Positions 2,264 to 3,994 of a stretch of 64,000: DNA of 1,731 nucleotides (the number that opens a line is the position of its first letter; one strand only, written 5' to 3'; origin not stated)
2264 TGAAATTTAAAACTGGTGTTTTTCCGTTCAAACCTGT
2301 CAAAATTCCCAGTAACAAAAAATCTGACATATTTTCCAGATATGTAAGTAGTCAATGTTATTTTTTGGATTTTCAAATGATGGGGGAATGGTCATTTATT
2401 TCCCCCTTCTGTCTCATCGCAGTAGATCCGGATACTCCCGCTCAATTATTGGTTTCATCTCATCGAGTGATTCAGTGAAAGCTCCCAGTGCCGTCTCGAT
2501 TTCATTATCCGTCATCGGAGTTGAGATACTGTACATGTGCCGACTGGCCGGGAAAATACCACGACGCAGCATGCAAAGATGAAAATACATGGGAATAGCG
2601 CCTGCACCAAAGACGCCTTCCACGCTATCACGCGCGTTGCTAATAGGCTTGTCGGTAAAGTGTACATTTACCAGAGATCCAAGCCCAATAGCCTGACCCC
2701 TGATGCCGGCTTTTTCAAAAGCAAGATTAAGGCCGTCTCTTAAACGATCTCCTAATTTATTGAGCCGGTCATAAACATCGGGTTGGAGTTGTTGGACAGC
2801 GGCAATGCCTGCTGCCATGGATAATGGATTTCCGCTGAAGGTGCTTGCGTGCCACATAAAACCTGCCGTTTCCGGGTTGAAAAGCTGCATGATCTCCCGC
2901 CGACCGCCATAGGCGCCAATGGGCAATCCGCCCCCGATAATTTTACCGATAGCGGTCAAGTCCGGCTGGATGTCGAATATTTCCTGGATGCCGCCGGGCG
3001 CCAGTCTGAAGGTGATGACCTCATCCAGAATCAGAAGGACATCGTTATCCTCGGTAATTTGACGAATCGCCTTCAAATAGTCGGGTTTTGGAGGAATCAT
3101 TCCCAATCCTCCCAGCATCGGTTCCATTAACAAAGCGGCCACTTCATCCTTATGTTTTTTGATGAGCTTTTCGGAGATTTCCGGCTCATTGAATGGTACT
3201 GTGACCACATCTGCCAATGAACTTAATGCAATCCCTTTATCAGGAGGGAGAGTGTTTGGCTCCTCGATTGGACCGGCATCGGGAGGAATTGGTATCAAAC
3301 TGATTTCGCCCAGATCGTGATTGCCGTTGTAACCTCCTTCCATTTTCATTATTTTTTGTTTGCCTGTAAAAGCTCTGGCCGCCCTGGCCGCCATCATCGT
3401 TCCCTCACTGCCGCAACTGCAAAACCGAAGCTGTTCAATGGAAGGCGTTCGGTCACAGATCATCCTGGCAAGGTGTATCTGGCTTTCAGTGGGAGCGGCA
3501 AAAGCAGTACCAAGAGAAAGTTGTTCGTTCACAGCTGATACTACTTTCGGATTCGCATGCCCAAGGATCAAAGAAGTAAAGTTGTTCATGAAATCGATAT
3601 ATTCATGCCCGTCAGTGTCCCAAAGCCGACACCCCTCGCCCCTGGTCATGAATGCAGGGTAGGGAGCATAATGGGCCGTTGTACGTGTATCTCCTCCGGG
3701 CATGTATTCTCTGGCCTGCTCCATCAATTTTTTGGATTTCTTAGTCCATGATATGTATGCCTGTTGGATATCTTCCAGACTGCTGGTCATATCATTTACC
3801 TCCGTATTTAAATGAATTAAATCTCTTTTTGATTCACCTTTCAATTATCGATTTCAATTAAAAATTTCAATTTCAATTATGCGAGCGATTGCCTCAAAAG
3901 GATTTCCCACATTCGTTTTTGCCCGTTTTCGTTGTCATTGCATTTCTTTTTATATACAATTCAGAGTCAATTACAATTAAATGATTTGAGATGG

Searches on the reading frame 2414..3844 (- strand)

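Call 64: search_protein_families(library=ncbifam, proteins=[window:2414-3844:-], max_evalue=1e-25)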
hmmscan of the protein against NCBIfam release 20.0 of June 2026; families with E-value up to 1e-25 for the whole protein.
window:2414-3844:- (476 aa): 53 families (the best 25 are shown)
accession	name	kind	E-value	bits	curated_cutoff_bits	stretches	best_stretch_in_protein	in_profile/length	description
NF000818.0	PRK00062.1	subfamily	1.4e-113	379.8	398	1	34-463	3-427/429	glutamate-1-semialdehyde 2,1-aminomutase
TIGR00713.1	hemL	equivalog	9.8e-112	373.7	527.3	1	36-462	1-422/423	glutamate-1-semialdehyde 2,1-aminomutase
NF009055.0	PRK12389.1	equivalog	2.9e-98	329.3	637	1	35-464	4-429/431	glutamate-1-semialdehyde 2,1-aminomutase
NF041362.1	GntE_guanitoxin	equivalog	3.7e-84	282.7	525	1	35-432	6-403/426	guanitoxin biosynthesis PLP-dependent transaminase GntE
NF001864.0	PRK00615.1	equivalog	4.2e-60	203.5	706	1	35-410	5-377/433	glutamate-1-semialdehyde aminotransferase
NF005453.0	PRK07046.1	subfamily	2.5e-59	201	425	1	21-463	14-451/453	transaminase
NF004856.0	PRK06209.1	equivalog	7.9e-59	199.3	486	1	202-468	165-421/450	glutamate-1-semialdehyde 2,1-aminomutase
TIGR00707.1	argD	subfamily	1.5e-48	165.5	410.05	1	58-400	5-333/381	acetylornithine/succinylornithine family transaminase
NF005993.0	PRK08117.1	subfamily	7.1e-48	163.3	574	1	231-413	204-384/433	aspartate aminotransferase family protein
NF002874.0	PRK03244.1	equivalog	1.5e-47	162.3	457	1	58-392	21-341/399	acetylornithine transaminase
NF004426.0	PRK05769.1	equivalog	2.9e-46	158.2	552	1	34-406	14-392/441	acetyl ornithine aminotransferase family protein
NF006228.0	PRK08360.1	equivalog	4.4e-42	144.2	608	1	57-396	18-364/443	aspartate aminotransferase family protein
NF042418.1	LysJ_Th_th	equivalog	1.3e-40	139.5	700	1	61-373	17-313/386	[LysW]-aminoadipate semialdehyde transaminase LysJ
TIGR01885.1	Orn_aminotrans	equivalog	1.4e-40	139.3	378.4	1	53-396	10-345/402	ornithine--oxo-acid transaminase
NF004718.0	PRK06062.1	subfamily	8e-40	136.7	472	0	232-463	215-449/454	hypothetical protein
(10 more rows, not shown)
